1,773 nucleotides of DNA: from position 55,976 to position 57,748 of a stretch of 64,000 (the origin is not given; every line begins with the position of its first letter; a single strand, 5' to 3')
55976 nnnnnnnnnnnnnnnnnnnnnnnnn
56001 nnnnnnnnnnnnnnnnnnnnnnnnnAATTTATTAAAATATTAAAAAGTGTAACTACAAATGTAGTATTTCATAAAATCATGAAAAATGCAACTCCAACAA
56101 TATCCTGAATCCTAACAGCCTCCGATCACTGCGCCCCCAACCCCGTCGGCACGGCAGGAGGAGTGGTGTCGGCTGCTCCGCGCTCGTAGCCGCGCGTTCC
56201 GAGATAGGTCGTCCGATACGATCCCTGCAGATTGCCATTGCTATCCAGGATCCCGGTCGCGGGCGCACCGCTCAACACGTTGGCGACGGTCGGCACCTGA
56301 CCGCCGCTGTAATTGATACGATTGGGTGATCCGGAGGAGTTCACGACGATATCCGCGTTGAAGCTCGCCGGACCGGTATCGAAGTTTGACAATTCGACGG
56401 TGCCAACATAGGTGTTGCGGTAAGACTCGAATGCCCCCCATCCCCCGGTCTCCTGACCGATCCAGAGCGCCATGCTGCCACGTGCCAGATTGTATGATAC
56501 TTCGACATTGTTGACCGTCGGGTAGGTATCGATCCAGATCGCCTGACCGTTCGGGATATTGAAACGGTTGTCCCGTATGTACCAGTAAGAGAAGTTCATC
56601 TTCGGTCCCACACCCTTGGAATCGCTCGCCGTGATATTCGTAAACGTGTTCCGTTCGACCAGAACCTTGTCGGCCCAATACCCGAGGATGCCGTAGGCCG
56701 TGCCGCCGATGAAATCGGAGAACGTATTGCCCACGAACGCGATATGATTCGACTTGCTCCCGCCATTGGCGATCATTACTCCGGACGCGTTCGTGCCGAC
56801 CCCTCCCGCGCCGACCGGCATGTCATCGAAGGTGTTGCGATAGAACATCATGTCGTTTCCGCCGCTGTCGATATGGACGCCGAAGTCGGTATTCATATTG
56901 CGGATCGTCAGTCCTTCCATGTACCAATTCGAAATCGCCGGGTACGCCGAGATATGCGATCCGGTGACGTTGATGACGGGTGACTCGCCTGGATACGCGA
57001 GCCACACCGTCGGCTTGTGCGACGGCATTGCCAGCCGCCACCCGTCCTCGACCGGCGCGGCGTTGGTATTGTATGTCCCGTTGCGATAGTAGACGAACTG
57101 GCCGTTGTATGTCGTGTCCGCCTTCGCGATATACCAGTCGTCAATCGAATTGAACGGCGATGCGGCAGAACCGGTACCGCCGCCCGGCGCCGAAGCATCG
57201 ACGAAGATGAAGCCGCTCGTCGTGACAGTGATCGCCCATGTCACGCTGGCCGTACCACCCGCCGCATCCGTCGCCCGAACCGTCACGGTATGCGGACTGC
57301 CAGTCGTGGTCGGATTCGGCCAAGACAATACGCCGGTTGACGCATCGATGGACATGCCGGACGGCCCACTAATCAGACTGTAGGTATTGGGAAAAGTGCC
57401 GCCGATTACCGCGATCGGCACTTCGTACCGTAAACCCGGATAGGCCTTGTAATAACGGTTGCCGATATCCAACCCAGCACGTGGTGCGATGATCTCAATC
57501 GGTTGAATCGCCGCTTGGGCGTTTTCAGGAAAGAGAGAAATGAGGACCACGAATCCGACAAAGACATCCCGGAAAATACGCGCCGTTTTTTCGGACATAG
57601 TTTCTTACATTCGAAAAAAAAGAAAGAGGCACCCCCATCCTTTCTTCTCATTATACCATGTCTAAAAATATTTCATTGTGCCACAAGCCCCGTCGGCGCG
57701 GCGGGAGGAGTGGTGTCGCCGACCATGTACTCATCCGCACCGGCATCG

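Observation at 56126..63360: Family of secreted beta-helix/LamG-cluster proteins sharing a conserved extreme C-terminal peptide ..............-stop, a candidate new sorting or processing tag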

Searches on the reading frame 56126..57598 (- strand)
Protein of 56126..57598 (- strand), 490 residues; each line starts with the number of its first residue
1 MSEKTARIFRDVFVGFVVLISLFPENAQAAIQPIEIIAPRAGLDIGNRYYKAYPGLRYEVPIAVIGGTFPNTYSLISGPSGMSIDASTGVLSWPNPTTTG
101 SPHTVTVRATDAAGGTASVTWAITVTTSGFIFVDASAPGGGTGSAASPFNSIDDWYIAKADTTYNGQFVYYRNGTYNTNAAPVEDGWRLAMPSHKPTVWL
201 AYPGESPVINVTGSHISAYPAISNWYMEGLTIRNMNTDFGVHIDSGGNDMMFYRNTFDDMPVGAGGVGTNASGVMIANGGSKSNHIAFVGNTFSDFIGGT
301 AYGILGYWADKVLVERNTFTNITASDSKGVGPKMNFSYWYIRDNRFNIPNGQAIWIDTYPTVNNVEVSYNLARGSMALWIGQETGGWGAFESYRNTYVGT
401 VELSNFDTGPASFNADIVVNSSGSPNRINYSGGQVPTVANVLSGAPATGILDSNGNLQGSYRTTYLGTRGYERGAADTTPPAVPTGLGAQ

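Call 8: search_protein_families(library=pfam, proteins=[window:56126-57598:-], max_evalue=0.01)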
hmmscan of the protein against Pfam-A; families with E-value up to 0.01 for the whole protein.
window:56126-57598:- (490 aa): 1 family
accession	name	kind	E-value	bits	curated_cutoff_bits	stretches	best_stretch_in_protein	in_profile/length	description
PF05345.18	He_PIG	-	9.8e-10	39.2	24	1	52-126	13-96/96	Putative Ig domain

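Call 16: search_protein_families(library=ncbifam, proteins=[window:56126-57598:-], max_evalue=0.01)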
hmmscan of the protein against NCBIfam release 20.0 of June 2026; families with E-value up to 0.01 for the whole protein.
window:56126-57598:- (490 aa): 0 families

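Call 32: find_homologous_proteins(query=window:56126-57598:-, max_evalue=0.00001)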
Query window:56126-57598:- (490 aa): 206 proteins with E <= 0.00001 among 8000 candidates; the best 120 are listed.
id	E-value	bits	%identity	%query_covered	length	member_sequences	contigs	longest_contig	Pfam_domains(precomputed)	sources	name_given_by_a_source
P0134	8.5e-264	894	82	96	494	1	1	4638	PF13229.13,PF05345.19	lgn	-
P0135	2.4e-261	886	100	79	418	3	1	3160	PF13229.13,PF22842.4,PF05345.19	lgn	-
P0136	4.9e-249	845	76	98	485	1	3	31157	PF22842.4,PF05345.19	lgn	-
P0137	2.6e-231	787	76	91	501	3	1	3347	PF13229.13,PF22842.4,PF05345.19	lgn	-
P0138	1.8e-230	784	72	98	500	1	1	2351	PF05345.19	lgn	-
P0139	1.2e-225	768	71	98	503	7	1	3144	PF22842.4,PF05345.19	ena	-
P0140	2.1e-222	757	69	99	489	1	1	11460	PF05345.19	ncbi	-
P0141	1.2e-221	755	72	92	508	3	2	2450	PF05345.19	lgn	-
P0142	1.8e-217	741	70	97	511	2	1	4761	PF05345.19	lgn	-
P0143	1.9e-208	711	69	93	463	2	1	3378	PF05345.19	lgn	-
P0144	1.1e-206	705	69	93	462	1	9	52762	PF05345.19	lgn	-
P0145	1.6e-198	678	67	91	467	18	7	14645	PF05345.19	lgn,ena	-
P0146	2.1e-151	523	51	97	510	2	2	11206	PF13229.13,PF05345.19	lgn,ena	-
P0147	4.2e-147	509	53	91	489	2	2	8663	PF13229.13,PF22842.4,PF05345.19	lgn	-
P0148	1.3e-143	497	51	98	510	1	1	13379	PF13229.13,PF22842.4,PF05345.19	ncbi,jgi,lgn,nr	ncbi:MAG: putative Ig domain-containing protein [Burkholderiaceae bacterium]|jgi:hypothetical protei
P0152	7.0e-138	478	50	98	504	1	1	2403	PF13229.13,PF05345.19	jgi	jgi:hypothetical protein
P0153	6.0e-137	475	49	97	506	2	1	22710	PF22842.4,PF05345.19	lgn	-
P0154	9.6e-134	465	49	98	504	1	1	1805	PF22842.4,PF05345.19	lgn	-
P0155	3.8e-133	463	48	97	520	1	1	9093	PF13229.13,PF05345.19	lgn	-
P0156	1.4e-131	458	49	95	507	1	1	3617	PF22842.4,PF05345.19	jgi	jgi:hypothetical protein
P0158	3.1e-125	437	47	99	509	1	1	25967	PF13229.13,PF05345.19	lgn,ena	-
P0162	1.4e-119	418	47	91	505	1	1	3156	PF13229.13,PF05345.19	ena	-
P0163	3.1e-116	407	45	90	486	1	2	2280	PF13229.13,PF05345.19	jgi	jgi:hypothetical protein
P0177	9.8e-89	316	40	99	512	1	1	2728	PF13229.13,PF05345.19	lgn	-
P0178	4.6e-87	311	44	85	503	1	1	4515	PF22842.4,PF05345.19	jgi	jgi:hypothetical protein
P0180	2.1e-85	305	40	100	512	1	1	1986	PF13229.13,PF05345.19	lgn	-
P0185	2.4e-82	295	44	81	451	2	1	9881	PF22842.4,PF05345.19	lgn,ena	-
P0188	1.2e-81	293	41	91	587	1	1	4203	PF22842.4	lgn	-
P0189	1.5e-81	293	39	99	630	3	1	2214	PF13229.13,PF00041.28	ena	-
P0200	3.8e-75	272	40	93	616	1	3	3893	PF22842.4,PF05345.19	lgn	-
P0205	6.7e-73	264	38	93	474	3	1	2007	PF13229.13,PF22842.4,PF05345.19,PF05048.20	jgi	-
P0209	2.4e-72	262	36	98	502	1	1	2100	PF13229.13,PF05345.19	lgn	-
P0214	1.8e-69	253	37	96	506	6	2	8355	PF22842.4,PF05345.19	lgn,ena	-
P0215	2.5e-69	252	39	90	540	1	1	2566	PF22842.4,PF05345.19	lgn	-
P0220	7.1e-67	244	43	62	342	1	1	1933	PF22842.4,PF05345.19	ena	-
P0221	7.3e-67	244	37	95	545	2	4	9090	PF13229.13,PF22842.4,PF05345.19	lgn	-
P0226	1.6e-65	240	37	89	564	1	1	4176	PF22842.4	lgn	-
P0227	3.3e-65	239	36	91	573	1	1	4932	PF22842.4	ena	-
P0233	2.8e-64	236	35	96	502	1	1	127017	PF13229.13,PF22842.4,PF05345.19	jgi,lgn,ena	-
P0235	7.7e-63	231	37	94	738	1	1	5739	PF13229.13,PF05345.19,PF19077.7,PF17936.8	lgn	-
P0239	2.9e-61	226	34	99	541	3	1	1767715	PF13229.13,PF22842.4,PF05345.19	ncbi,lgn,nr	ncbi:MAG: right-handed parallel beta-helix repeat-containing protein [Gammaproteobacteria bacterium]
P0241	1.3e-60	224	34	94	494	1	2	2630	PF13229.13,PF22842.4,PF05345.19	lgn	-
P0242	2.6e-60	223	37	93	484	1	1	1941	PF22842.4,PF05345.19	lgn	-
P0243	9.6e-60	221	35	90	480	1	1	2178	PF13229.13,PF05345.19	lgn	-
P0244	1.4e-59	220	37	90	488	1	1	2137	PF13229.13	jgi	jgi:hypothetical protein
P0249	7.3e-56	208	33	96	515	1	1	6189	PF13229.13,PF05345.19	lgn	-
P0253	1.8e-53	200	36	93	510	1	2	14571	PF22842.4,PF05345.19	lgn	-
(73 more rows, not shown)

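Call 45: find_encoding_contigs(protein=P0136, flank=10000, max_places=1)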
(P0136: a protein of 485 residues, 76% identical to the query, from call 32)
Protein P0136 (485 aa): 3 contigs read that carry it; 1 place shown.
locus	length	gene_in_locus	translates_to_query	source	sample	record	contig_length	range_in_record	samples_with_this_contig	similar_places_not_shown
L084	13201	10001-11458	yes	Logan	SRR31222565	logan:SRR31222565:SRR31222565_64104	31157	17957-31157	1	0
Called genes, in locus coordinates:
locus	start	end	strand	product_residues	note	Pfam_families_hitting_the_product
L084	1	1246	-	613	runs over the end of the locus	PF13231:PMT_2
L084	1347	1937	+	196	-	PF04279:IspA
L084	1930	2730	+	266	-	PF06966:DUF1295, PF02544:Steroid_dh, PF04191:PEMT (weak)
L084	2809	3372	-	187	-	-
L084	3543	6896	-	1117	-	PF00873:ACR_tran, PF02355:SecD_SecF_C (weak)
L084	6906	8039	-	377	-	PF25919:BSH_CusB (faint), PF00364:Biotin_lipoyl (faint), PF25973:BSH_CzcB (faint), PF25984:BSH_YknX (faint), PF25967:RND-MFP_C (faint), PF25989:YknX_C (weak)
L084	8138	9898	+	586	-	PF00122:E1-E2_ATPase, PF00702:Hydrolase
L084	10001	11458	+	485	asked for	PF05345:He_PIG, PF22842:Pel9A-like_beta_helix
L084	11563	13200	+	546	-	?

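Call 46: find_encoding_contigs(protein=P0144, flank=10000, max_places=1)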
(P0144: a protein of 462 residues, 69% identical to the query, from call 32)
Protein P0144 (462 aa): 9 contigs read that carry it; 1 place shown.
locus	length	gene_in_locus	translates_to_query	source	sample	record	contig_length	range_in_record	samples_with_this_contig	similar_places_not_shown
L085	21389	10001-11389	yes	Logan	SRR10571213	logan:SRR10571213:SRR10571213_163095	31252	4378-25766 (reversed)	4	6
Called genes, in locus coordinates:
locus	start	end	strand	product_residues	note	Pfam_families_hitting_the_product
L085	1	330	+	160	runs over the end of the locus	-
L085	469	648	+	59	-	-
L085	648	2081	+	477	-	PF12708:Pect-lyase_RHGA_epim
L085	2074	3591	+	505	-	PF17289:Terminase_6C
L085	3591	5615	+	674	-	-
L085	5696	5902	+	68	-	-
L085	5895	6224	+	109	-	PF00166:Cpn10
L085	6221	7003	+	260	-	-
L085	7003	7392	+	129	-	-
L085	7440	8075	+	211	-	-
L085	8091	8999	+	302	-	PF25209:Phage_capsid_4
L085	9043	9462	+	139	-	-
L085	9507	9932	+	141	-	-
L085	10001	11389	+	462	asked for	PF05345:He_PIG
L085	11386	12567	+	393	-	PF13313:DUF4082 (weak)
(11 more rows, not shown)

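Call 49: search_dna_similar(query=window:56126-57598:-, collection=phages, mode=protein, max_rows=15)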
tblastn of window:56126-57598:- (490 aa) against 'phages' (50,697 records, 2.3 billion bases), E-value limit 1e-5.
No match.

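Call 50: find_related_loci(query=window:56126-57598:-, collection=viral_contigs, flank=10000)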
Query window:56126-57598:- (490 aa) in viral_contigs; peptide patterns used: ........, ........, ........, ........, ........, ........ (x = any residue, [..] = any of these).
No stretch of DNA in the collection matches any of the patterns.

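Call 52: find_related_loci(query=A4, collection=viral_contigs, flank=10000)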
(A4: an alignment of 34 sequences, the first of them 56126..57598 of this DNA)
Query A4 (490 aa) in viral_contigs; peptide patterns used: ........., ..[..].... (x = any residue, [..] = any of these).
63 stretches matched a pattern; 5 encode a relative of the query (tblastn E <= 1e-3); 5 distinct loci.
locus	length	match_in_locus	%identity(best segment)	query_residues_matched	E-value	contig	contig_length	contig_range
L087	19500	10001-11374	35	33-472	1e-67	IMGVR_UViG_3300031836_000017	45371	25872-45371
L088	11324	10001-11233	37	33-423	3e-66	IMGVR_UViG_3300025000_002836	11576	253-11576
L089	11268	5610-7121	34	22-474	5e-53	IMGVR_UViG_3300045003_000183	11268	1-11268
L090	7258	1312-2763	32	33-472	4e-51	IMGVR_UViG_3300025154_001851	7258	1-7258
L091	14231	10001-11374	35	33-472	1e-67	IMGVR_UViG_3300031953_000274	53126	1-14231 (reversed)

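Call 66: search_solved_structures(query=A4, max_evalue=0.01)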
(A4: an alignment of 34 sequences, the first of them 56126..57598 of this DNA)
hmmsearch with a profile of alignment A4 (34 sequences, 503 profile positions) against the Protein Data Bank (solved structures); distinct sequences matched with E-value up to 0.01: 0.
